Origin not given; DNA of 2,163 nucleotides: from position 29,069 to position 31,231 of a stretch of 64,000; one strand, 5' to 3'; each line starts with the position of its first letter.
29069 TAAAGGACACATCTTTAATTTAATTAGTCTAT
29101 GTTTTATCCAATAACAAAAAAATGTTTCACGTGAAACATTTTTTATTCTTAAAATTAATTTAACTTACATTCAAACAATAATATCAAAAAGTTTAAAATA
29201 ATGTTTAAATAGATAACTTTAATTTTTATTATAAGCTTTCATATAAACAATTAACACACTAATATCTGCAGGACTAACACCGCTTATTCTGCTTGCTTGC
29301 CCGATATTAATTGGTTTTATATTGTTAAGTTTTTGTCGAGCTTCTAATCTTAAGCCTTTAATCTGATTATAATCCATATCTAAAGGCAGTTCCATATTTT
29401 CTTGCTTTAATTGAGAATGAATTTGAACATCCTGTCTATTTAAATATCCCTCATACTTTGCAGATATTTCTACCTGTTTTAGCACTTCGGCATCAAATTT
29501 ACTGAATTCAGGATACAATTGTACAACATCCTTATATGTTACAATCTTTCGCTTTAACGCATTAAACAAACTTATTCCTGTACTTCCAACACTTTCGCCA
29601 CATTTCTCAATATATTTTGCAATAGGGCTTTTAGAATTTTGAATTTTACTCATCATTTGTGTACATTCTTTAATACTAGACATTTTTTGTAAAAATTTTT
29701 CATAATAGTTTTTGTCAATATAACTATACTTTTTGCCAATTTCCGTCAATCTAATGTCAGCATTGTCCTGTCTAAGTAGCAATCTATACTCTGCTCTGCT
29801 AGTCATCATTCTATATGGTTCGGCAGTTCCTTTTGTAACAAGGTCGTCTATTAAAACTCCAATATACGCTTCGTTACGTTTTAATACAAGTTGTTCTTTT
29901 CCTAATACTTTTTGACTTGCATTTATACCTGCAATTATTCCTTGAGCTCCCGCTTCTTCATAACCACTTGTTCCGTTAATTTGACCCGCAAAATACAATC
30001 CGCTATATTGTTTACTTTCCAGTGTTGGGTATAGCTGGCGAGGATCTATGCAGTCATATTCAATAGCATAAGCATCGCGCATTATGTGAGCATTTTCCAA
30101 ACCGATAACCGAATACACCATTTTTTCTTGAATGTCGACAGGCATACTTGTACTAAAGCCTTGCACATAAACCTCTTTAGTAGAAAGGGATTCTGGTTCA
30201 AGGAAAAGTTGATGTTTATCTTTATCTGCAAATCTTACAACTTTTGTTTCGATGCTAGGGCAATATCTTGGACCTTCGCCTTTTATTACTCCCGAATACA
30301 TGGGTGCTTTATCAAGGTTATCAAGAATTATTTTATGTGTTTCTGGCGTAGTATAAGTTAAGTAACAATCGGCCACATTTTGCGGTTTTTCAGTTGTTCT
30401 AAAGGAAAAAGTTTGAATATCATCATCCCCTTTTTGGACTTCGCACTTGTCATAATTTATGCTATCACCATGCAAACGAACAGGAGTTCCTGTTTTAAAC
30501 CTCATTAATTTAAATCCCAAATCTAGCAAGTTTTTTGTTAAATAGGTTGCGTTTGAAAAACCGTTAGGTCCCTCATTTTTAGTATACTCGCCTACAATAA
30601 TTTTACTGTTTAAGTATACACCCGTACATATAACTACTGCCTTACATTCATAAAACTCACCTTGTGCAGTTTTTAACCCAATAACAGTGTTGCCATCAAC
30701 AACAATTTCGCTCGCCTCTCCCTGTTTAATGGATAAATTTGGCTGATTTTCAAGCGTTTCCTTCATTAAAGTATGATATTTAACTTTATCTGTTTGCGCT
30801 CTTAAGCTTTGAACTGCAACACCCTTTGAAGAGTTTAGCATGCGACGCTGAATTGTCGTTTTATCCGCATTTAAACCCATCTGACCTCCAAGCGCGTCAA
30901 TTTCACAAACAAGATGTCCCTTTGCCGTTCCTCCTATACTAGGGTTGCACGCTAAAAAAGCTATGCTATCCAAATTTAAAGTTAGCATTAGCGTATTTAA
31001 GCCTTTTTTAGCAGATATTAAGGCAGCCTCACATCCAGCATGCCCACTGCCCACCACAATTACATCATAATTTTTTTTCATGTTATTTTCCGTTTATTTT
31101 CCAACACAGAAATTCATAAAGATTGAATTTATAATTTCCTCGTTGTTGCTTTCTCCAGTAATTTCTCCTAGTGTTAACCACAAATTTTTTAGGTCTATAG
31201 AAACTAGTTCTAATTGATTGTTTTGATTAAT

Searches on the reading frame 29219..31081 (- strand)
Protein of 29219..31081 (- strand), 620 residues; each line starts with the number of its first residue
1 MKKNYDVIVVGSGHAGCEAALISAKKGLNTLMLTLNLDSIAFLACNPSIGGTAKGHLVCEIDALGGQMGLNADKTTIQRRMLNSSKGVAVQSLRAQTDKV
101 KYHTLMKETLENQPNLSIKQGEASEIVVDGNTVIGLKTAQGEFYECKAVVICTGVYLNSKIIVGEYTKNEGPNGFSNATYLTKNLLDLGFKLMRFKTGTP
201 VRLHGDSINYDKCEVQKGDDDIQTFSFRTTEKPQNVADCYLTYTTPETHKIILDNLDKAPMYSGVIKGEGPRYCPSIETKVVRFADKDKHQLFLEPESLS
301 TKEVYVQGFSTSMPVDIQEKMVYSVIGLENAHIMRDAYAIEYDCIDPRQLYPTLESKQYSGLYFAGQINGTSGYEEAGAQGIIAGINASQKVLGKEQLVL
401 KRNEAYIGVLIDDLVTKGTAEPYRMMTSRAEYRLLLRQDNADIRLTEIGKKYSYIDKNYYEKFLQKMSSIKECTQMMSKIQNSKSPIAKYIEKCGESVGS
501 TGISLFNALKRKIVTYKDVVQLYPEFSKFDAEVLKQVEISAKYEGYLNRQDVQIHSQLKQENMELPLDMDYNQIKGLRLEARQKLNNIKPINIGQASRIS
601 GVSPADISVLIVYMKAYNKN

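Call 7: search_protein_families(library=ncbifam, proteins=[window:29219-31081:-])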
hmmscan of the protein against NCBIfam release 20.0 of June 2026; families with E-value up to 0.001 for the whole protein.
window:29219-31081:- (620 aa): 16 families
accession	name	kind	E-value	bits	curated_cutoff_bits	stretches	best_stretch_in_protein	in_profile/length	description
TIGR00136.1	mnmG_gidA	equivalog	2.9e-253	841.8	524.85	1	5-616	1-614/616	tRNA uridine-5-carboxymethylaminomethyl(34) synthesis enzyme MnmG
NF003739.0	PRK05335.1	equivalog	1.3e-21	76.9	262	2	306-457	278-425/441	methylenetetrahydrofolate--tRNA-(uracil(54)-C(5))-methyltransferase (FADH(2)-oxidizing) TrmFO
TIGR00137.1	gid_trmFO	equivalog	1.4e-20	73.6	428.65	1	306-421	275-390/433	FADH(2)-oxidizing methylenetetrahydrofolate--tRNA-(uracil(54)-C(5))-methyltransferase TrmFO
TIGR03140.1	AhpF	equivalog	1.3e-06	27.3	502.9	1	2-34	210-242/515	alkyl hydroperoxide reductase subunit F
TIGR02032.1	GG-red-SF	subfamily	3e-06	27.1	158.8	1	5-154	1-146/297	geranylgeranyl reductase family protein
NF053717.1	VnlPnlRedVprA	equivalog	4.3e-06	25.8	600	1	2-33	4-35/481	vinyl phenol reductase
TIGR01292.1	TRX_reduct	equivalog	5.8e-06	25.3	343.45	0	5-34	1-30/300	thioredoxin-disulfide reductase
TIGR01812.1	sdhA_frdA_Gneg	subfamily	1.5e-05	23.7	567.3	0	6-34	1-29/568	succinate dehydrogenase or fumarate reductase, flavoprotein subunit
NF005882.1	PRK07843.1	equivalog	2.4e-05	22.9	788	1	4-33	1-30/547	3-oxosteroid 1-dehydrogenase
NF041160.1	DGGPL_Thplmales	equivalog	2.8e-05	23.2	780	1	3-39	2-38/396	digeranylgeranylglycerophospholipid reductase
TIGR01790.1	carotene-cycl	subfamily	9.1e-05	21.7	209.5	0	6-155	1-138/387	lycopene cyclase family protein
NF003585.0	PRK05249.1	equivalog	0.00038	19.2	465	1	2-154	4-147/464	Si-specific NAD(P)(+) transhydrogenase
NF009477.0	PRK12843.1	equivalog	0.00039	19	758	1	3-33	15-45/578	FAD-dependent oxidoreductase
NF005064.0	PRK06481.1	equivalog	0.00055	18.8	542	1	1-33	58-90/506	flavocytochrome c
NF004789.0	PRK06134.1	subfamily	0.00069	18.3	747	0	2-32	10-40/581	FAD-dependent oxidoreductase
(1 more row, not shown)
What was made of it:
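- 29219..31081 (-): mnmG (gidA), the gene upstream of the gap. Call 7 (TIGR00136, 842 bits).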

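Call 13: find_related_loci(query=window:29219-31081:-, collection=genome_contigs, flank=5000)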
Query window:29219-31081:- (620 aa) in genome_contigs; peptide patterns used: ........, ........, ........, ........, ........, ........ (x = any residue, [..] = any of these).
93 stretches matched a pattern; 25 encode a relative of the query (tblastn E <= 1e-3); 25 distinct loci.
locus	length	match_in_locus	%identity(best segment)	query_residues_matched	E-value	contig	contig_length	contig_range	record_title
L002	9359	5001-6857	47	1-615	9e-173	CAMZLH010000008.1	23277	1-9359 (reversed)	uncultured Nitratifractor sp. isolate RB_MAG_00002 genome assembly, contig: RB_MAG_00002_000000000070, whole genome shot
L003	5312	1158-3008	43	1-615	1e-163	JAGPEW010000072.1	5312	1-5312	MAG: Candidatus Sordicultor aquaticus isolate Gw_SlDig_bin_137 Gw_SlDig_35087_length_5312_cov_4.890260, whole genome sho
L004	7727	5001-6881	43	1-615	1e-158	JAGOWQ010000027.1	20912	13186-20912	MAG: Leptotrichiaceae bacterium isolate Gw_Inlet_bin_177 Gw_Inlet_2157_length_20912_cov_9.538850, whole genome shotgun s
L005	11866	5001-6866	43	1-610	1e-157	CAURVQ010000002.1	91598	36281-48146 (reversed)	MAG TPA_asm: uncultured Leptotrichiaceae bacterium isolate ERR9969154_bin.13_MetaWRAP_v1.3_MAG genome assembly, contig:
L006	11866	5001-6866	43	1-610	2e-157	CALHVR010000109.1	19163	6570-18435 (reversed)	MAG TPA_asm: uncultured Leptotrichiaceae bacterium isolate ERR589488_bin.75_CONCOCT_v1.1_MAG genome assembly, contig: ER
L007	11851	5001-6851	48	4-615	0e+0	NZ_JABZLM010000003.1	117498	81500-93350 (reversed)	MAG: Solobacterium sp. isolate JCVI_23_bin.4 NODE_29_length_117498_cov_14.100168, whole genome shotgun sequence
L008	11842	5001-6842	50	1-615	0e+0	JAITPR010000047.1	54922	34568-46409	MAG: Clostridiaceae bacterium isolate Pq454_bin33 k119_3019317, whole genome shotgun sequence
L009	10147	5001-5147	49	1-49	1e-6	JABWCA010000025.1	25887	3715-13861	MAG: Ignavibacteriaceae bacterium isolate MAG_44 scaffold_1772, whole genome shotgun sequence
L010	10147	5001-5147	47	1-49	3e-6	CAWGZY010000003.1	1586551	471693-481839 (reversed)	MAG: uncultured Bacteroidetes bacterium isolate MFD01689.bin.1.50 genome assembly, contig: contig_30680, whole genome sh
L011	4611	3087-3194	58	1-36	4e-6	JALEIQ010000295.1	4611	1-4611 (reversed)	MAG: Clostridiales bacterium isolate SUG39 k141_4767031, whole genome shotgun sequence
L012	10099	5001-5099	61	1-33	5e-6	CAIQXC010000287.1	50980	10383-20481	MAG: Akkermansiaceae bacterium isolate Ki1-2-2m_bin-203 genome assembly, contig: bin-203:287/952, whole genome shotgun s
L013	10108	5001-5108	53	1-36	8e-6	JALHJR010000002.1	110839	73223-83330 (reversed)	MAG: Tepidanaerobacter acetatoxydans isolate 8-LJY_011 scaffold_33, whole genome shotgun sequence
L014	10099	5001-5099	58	1-33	1e-5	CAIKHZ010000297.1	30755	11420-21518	MAG: Akkermansiaceae bacterium isolate Umea1p3_bin-495 genome assembly, contig: bin-495:297/370, whole genome shotgun se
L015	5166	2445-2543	58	1-33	1e-5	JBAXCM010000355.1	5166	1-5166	MAG: Verrucomicrobiota bacterium isolate ELA193 MAG193_355, whole genome shotgun sequence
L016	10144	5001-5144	46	1-52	1e-5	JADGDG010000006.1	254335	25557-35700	MAG: Gammaproteobacteria bacterium isolate BB4 NODE_35_length_254335_cov_27.629616, whole genome shotgun sequence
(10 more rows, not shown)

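Call 14: find_homologous_proteins(query=window:29219-31081:-, max_evalue=1e-100)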
Query window:29219-31081:- (620 aa): 8000 proteins with E <= 1e-100 among 8000 candidates; the best 120 are listed.
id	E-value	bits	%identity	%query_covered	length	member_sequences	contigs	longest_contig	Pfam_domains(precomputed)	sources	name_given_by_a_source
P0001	0.0e+0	1387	100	100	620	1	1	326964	PF07992.21,PF21680.3,PF01134.29,PF13932.16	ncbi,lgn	-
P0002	0.0e+0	1384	100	100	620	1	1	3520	PF07992.21,PF21680.3,PF01134.29,PF13932.16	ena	-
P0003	0.0e+0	1195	85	100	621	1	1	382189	PF07992.21,PF21680.3,PF01134.29,PF13932.16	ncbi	-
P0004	0.0e+0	1164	83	100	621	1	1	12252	PF07992.21,PF21680.3,PF01134.29,PF13932.16,PF12831.14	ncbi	-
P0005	0.0e+0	1157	83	99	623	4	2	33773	PF07992.21,PF21680.3,PF01134.29,PF13932.16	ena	-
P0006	0.0e+0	1150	81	100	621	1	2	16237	PF07992.21,PF21680.3,PF01134.29,PF13932.16,PF12831.14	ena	-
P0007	0.0e+0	1022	74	99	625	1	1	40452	PF07992.21,PF21680.3,PF01134.29,PF13932.16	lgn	-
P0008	0.0e+0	1020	74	99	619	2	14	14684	PF01266.31,PF07992.21,PF13738.13,PF21680.3,PF01134.29,PF13932.16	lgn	-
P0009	0.0e+0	1016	73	99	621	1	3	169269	PF07992.21,PF21680.3,PF01134.29,PF13932.16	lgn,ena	-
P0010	0.0e+0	1016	73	99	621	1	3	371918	PF07992.21,PF21680.3,PF01134.29,PF13932.16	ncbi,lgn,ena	-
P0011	0.0e+0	1013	73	100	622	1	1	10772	PF07992.21,PF21680.3,PF01134.29,PF13932.16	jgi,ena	-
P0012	0.0e+0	1012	73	100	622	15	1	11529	PF07992.21,PF21680.3,PF01134.29,PF13932.16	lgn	-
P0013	0.0e+0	1012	73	100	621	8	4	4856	PF01266.31,PF07992.21,PF13738.13,PF21680.3,PF01134.29,PF13932.16,PF12831.14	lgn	-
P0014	0.0e+0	1012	73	99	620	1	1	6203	PF01266.31,PF07992.21,PF21680.3,PF01134.29,PF13932.16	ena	-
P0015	0.0e+0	1012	72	99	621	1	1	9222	PF07992.21,PF21680.3,PF01134.29,PF13932.16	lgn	-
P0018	0.0e+0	1010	72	100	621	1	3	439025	PF01266.31,PF07992.21,PF21680.3,PF01134.29,PF13932.16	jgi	-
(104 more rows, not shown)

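Call 15: find_encoding_contigs(protein=P0001, flank=4000, max_places=2)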
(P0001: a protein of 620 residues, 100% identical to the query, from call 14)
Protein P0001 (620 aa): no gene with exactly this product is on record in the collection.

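Call 16: find_encoding_contigs(protein=P0003, flank=4000, max_places=2)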
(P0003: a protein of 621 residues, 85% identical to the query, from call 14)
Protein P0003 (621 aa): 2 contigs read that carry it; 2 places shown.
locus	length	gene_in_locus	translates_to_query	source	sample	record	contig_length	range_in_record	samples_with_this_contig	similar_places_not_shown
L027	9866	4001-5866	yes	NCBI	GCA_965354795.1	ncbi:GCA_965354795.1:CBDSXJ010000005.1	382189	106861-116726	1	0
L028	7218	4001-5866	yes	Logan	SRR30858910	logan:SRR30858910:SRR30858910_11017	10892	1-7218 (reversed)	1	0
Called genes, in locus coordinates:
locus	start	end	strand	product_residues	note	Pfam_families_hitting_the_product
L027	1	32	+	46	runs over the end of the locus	PF00468:Ribosomal_L34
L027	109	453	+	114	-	PF00825:Ribonuclease_P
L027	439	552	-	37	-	-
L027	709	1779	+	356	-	PF02096:60KD_IMP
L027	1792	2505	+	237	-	PF14804:Jag_N (weak), PF13083:KH_KhpA-B, PF01424:R3H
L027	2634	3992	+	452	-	PF10396:TrmE_N, PF12631:MnmE_helical, PF01926:MMR_HSR1, PF02421:FeoB_N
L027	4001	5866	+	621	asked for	PF01134:GIDA, PF07992:Pyr_redox_2 (faint), PF21680:GIDA_C_1st, PF13932:SAM_GIDA_C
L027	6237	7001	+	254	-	PF13847:Methyltransf_31 (faint), PF02527:GidB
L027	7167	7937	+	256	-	PF00142:Fer4_NifH, PF00448:SRP54 (faint), PF01656:CbiA, PF02374:ArsA_ATPase, PF06564:CBP_BcsQ (weak), PF09140:MipZ, PF10609:ParA, PF13614:AAA_31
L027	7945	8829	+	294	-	PF02195:ParB_N, PF17762:HTH_ParB, PF01381:HTH_3 (faint)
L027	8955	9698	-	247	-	PF02674:Colicin_V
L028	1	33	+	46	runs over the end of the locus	PF00468:Ribosomal_L34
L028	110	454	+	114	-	PF00825:Ribonuclease_P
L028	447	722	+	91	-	PF01809:YidD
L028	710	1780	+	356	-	PF02096:60KD_IMP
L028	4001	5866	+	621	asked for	PF01134:GIDA, PF07992:Pyr_redox_2 (faint), PF21680:GIDA_C_1st, PF13932:SAM_GIDA_C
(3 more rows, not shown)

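Call 17: find_encoding_contigs(protein=P0004, flank=4000, max_places=2)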
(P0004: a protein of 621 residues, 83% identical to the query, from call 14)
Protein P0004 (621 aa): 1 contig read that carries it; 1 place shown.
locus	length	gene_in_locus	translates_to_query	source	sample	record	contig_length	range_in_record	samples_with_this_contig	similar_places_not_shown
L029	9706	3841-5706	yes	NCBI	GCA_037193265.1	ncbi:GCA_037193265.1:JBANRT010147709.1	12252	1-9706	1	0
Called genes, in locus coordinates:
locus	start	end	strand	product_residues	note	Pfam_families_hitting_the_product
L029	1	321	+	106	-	?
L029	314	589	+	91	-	PF01809:YidD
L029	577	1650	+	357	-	PF02096:60KD_IMP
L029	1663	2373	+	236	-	PF14804:Jag_N (weak), PF13083:KH_KhpA-B, PF01424:R3H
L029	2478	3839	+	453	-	PF10396:TrmE_N, PF12631:MnmE_helical, PF01926:MMR_HSR1, PF02421:FeoB_N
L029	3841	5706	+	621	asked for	PF01134:GIDA, PF07992:Pyr_redox_2 (weak), PF12831:FAD_oxidored (weak), PF21680:GIDA_C_1st, PF13932:SAM_GIDA_C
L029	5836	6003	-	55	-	-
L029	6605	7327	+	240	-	PF02527:GidB, PF13847:Methyltransf_31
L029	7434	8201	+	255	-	PF00142:Fer4_NifH, PF00448:SRP54 (faint), PF01656:CbiA, PF02374:ArsA_ATPase, PF06564:CBP_BcsQ (weak), PF09140:MipZ, PF10609:ParA, PF13614:AAA_31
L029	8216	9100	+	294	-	PF02195:ParB_N, PF17762:HTH_ParB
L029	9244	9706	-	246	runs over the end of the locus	PF02674:Colicin_V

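Call 18: find_encoding_contigs(protein=P0005, flank=4000, max_places=2)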
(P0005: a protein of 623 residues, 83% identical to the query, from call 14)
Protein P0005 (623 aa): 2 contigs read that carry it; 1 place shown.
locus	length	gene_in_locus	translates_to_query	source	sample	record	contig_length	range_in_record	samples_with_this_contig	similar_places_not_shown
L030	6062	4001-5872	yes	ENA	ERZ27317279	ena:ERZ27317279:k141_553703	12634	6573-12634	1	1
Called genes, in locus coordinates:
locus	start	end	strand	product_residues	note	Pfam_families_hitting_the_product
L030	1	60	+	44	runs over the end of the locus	PF00468:Ribosomal_L34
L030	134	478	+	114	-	PF00825:Ribonuclease_P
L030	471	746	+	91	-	PF01809:YidD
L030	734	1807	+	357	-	PF02096:60KD_IMP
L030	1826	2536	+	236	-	PF14804:Jag_N (weak), PF13083:KH_KhpA-B, PF01424:R3H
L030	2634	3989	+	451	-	PF10396:TrmE_N, PF12631:MnmE_helical, PF01926:MMR_HSR1, PF02421:FeoB_N, PF16897:MMR_HSR1_Xtn (weak)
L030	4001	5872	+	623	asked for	PF01134:GIDA, PF07992:Pyr_redox_2 (weak), PF21680:GIDA_C_1st, PF13932:SAM_GIDA_C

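Call 19: find_encoding_contigs(protein=P0006, flank=4000, max_places=2)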
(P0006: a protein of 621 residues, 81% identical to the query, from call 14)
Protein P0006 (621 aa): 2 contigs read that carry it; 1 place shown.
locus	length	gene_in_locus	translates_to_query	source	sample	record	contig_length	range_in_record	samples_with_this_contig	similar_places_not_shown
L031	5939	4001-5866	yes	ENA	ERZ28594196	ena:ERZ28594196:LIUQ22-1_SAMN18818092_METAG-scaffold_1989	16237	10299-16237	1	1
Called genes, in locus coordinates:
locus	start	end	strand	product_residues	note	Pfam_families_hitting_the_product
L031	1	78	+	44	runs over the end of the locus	PF00468:Ribosomal_L34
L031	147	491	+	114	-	PF00825:Ribonuclease_P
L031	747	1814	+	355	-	PF02096:60KD_IMP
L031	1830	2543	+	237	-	PF14804:Jag_N (weak), PF13083:KH_KhpA-B, PF01424:R3H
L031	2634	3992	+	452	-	PF10396:TrmE_N, PF12631:MnmE_helical, PF01926:MMR_HSR1, PF02421:FeoB_N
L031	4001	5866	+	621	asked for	PF01134:GIDA, PF07992:Pyr_redox_2 (weak), PF12831:FAD_oxidored (weak), PF21680:GIDA_C_1st, PF13932:SAM_GIDA_C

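Call 20: find_encoding_contigs(protein=P0007, flank=4000, max_places=2)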
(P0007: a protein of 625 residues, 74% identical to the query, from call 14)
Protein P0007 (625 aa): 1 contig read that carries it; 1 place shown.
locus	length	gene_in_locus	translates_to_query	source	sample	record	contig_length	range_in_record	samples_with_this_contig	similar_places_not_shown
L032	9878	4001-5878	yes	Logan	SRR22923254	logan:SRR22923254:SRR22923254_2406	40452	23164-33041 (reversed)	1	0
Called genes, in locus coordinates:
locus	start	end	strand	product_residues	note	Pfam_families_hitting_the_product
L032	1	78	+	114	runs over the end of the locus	PF00825:Ribonuclease_P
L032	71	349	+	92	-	PF01809:YidD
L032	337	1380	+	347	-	PF02096:60KD_IMP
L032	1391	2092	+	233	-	PF13083:KH_KhpA-B, PF01424:R3H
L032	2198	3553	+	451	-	PF10396:TrmE_N, PF12631:MnmE_helical, PF00350:Dynamin_N (faint), PF01926:MMR_HSR1, PF02421:FeoB_N, PF04548:AIG1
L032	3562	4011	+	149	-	PF00383:dCMP_cyt_deam_1, PF14437:MafB19-deam, PF14439:Bd3614-deam (weak)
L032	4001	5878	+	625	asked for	PF01134:GIDA, PF07992:Pyr_redox_2 (faint), PF21680:GIDA_C_1st, PF13932:SAM_GIDA_C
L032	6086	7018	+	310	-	PF02527:GidB, PF13649:Methyltransf_25 (faint), PF13847:Methyltransf_31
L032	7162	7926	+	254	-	PF00142:Fer4_NifH, PF00448:SRP54 (faint), PF01656:CbiA, PF02374:ArsA_ATPase, PF06564:CBP_BcsQ, PF09140:MipZ, PF10609:ParA, PF13614:AAA_31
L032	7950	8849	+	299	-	PF02195:ParB_N, PF17762:HTH_ParB, PF23552:ParB_C (weak)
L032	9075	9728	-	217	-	PF02674:Colicin_V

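Call 21: find_encoding_contigs(protein=P0010, flank=4000, max_places=2)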
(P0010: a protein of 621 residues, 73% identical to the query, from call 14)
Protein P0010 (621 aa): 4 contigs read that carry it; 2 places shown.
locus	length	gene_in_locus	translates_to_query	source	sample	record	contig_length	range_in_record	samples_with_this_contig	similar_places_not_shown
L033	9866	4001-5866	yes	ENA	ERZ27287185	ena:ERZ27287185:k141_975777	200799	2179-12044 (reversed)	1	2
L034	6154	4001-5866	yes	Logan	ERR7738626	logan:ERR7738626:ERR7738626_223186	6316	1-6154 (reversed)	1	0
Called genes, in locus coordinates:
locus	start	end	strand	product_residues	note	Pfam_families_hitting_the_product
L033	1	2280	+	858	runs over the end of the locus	PF00521:DNA_topoisoIV, PF03989:DNA_gyraseA_C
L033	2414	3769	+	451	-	PF10396:TrmE_N, PF12631:MnmE_helical, PF00350:Dynamin_N (faint), PF01926:MMR_HSR1, PF02421:FeoB_N, PF04548:AIG1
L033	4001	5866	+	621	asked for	PF01134:GIDA, PF07992:Pyr_redox_2 (faint), PF21680:GIDA_C_1st, PF13932:SAM_GIDA_C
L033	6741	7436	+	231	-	PF02527:GidB, PF05175:MTS (weak), PF13847:Methyltransf_31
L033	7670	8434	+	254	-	PF00142:Fer4_NifH, PF00448:SRP54 (faint), PF01656:CbiA, PF02374:ArsA_ATPase, PF06564:CBP_BcsQ, PF09140:MipZ, PF10609:ParA, PF13614:AAA_31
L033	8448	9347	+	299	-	PF02195:ParB_N, PF17762:HTH_ParB, PF23552:ParB_C (weak)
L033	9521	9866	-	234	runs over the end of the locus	PF02674:Colicin_V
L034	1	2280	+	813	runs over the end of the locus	?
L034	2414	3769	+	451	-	PF10396:TrmE_N, PF12631:MnmE_helical, PF00350:Dynamin_N (faint), PF01926:MMR_HSR1, PF02421:FeoB_N, PF04548:AIG1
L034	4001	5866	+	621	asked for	PF01134:GIDA, PF07992:Pyr_redox_2 (faint), PF21680:GIDA_C_1st, PF13932:SAM_GIDA_C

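Call 22: find_encoding_contigs(protein=P0018, flank=4000, max_places=2)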
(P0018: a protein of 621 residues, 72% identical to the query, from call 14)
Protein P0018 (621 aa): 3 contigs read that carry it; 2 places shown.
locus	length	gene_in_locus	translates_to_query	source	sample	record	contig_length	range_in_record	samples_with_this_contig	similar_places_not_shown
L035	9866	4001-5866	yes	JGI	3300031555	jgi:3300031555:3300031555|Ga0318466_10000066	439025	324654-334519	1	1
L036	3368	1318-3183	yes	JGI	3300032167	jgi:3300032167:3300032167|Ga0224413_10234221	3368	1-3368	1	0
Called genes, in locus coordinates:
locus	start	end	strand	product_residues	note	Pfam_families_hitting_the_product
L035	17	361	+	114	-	PF00825:Ribonuclease_P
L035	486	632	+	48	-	PF01809:YidD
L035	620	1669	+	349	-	PF02096:60KD_IMP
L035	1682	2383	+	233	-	PF14804:Jag_N (faint), PF13083:KH_KhpA-B, PF01424:R3H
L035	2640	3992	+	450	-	PF10396:TrmE_N, PF12631:MnmE_helical, PF00009:GTP_EFTU (faint), PF00350:Dynamin_N (faint), PF01926:MMR_HSR1, PF02421:FeoB_N, PF04548:AIG1 (weak)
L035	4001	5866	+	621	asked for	PF01134:GIDA, PF01266:DAO (faint), PF07992:Pyr_redox_2 (weak), PF21680:GIDA_C_1st, PF13932:SAM_GIDA_C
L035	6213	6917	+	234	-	PF02527:GidB, PF13847:Methyltransf_31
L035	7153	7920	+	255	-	PF00142:Fer4_NifH, PF00448:SRP54 (faint), PF01656:CbiA, PF02374:ArsA_ATPase, PF06564:CBP_BcsQ, PF09140:MipZ, PF10609:ParA, PF13614:AAA_31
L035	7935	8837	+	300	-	PF02195:ParB_N, PF17762:HTH_ParB, PF01381:HTH_3 (faint), PF23552:ParB_C (faint)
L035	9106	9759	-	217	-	PF02674:Colicin_V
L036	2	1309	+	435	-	?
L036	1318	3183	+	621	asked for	PF01134:GIDA, PF01266:DAO (faint), PF07992:Pyr_redox_2 (weak), PF21680:GIDA_C_1st, PF13932:SAM_GIDA_C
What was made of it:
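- Tried and rejected: Relatives had to be reached through the protein database and exact-protein contig look-ups (calls 14-22).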

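Call 50: list_cluster_members(proteins=[P0001, P0003, P0004, P0010])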
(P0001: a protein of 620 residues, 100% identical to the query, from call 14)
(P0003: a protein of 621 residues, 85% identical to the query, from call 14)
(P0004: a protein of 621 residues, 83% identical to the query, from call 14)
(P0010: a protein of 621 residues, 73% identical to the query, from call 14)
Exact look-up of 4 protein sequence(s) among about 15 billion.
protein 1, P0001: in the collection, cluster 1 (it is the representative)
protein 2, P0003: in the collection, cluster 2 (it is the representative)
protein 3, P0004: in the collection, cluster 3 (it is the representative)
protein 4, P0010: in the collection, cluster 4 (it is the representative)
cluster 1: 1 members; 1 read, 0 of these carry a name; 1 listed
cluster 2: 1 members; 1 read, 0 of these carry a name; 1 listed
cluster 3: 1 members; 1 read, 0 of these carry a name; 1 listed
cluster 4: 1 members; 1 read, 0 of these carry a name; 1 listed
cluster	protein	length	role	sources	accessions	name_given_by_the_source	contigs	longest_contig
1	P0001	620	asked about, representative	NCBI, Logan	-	-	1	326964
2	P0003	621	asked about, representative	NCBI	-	-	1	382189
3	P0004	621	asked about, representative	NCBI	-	-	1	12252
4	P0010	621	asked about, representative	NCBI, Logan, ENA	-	-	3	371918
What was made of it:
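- Tried and rejected: The look-up of the window's MnmG found no contig on record, and the cluster members carry no names (calls 15, 50).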
